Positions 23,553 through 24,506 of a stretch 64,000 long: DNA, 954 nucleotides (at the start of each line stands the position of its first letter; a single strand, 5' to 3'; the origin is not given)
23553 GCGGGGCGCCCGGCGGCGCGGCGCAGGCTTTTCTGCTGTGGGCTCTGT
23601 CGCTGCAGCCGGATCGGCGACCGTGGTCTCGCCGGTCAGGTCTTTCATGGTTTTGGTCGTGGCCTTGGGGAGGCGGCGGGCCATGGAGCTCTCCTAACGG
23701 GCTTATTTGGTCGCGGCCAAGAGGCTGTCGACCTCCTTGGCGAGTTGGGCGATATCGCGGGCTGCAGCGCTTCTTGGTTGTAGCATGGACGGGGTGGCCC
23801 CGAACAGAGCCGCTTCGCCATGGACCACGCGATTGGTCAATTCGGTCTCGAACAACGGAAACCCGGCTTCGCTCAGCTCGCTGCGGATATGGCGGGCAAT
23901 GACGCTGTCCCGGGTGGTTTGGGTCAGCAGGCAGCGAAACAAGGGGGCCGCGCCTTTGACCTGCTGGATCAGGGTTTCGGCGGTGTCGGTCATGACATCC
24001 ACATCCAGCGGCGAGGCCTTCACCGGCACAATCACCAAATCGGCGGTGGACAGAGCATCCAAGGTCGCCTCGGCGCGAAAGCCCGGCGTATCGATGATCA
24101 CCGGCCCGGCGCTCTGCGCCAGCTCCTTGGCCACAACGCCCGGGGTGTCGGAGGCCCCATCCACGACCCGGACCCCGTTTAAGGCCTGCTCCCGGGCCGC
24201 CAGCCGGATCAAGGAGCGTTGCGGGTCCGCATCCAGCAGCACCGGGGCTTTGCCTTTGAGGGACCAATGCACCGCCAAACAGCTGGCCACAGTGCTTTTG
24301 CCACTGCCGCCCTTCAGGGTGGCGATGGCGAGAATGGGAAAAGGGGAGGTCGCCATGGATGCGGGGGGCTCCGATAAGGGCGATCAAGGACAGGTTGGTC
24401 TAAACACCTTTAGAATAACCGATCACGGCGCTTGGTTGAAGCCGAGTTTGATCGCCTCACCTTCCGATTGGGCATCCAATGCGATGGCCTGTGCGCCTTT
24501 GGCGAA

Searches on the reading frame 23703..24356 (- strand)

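Call 14: search_protein_families(library=pfam, proteins=[window:23703-24356:-], max_evalue=0.001)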
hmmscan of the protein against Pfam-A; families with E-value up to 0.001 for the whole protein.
window:23703-24356:- (217 aa): 7 families
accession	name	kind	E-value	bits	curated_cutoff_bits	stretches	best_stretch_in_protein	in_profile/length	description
PF13614.12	AAA_31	-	2e-11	44.6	27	1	8-49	3-44/177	AAA domain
PF09140.17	MipZ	-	8.4e-10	38.8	20.7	1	75-125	92-142/262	ATPase MipZ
PF01656.29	CbiA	-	1.1e-08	35.5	25.4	1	9-155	1-91/125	CobQ/CobB/MinD/ParA nucleotide binding domain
PF07015.17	VirC1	-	6e-06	26.2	24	1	8-133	3-134/231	VirC1 protein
PF16575.11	CLP1_P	-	2.5e-05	24.6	26.6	0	17-48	4-35/188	mRNA cleavage and polyadenylation factor CLP1 P-loop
PF10609.15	ParA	-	2.6e-05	24.2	27.1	1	8-44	5-41/246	NUBPL iron-transfer P-loop NTPase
PF02374.21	ArsA_ATPase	-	0.00084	19.1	24.3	0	14-49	8-43/305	Anion-transporting ATPase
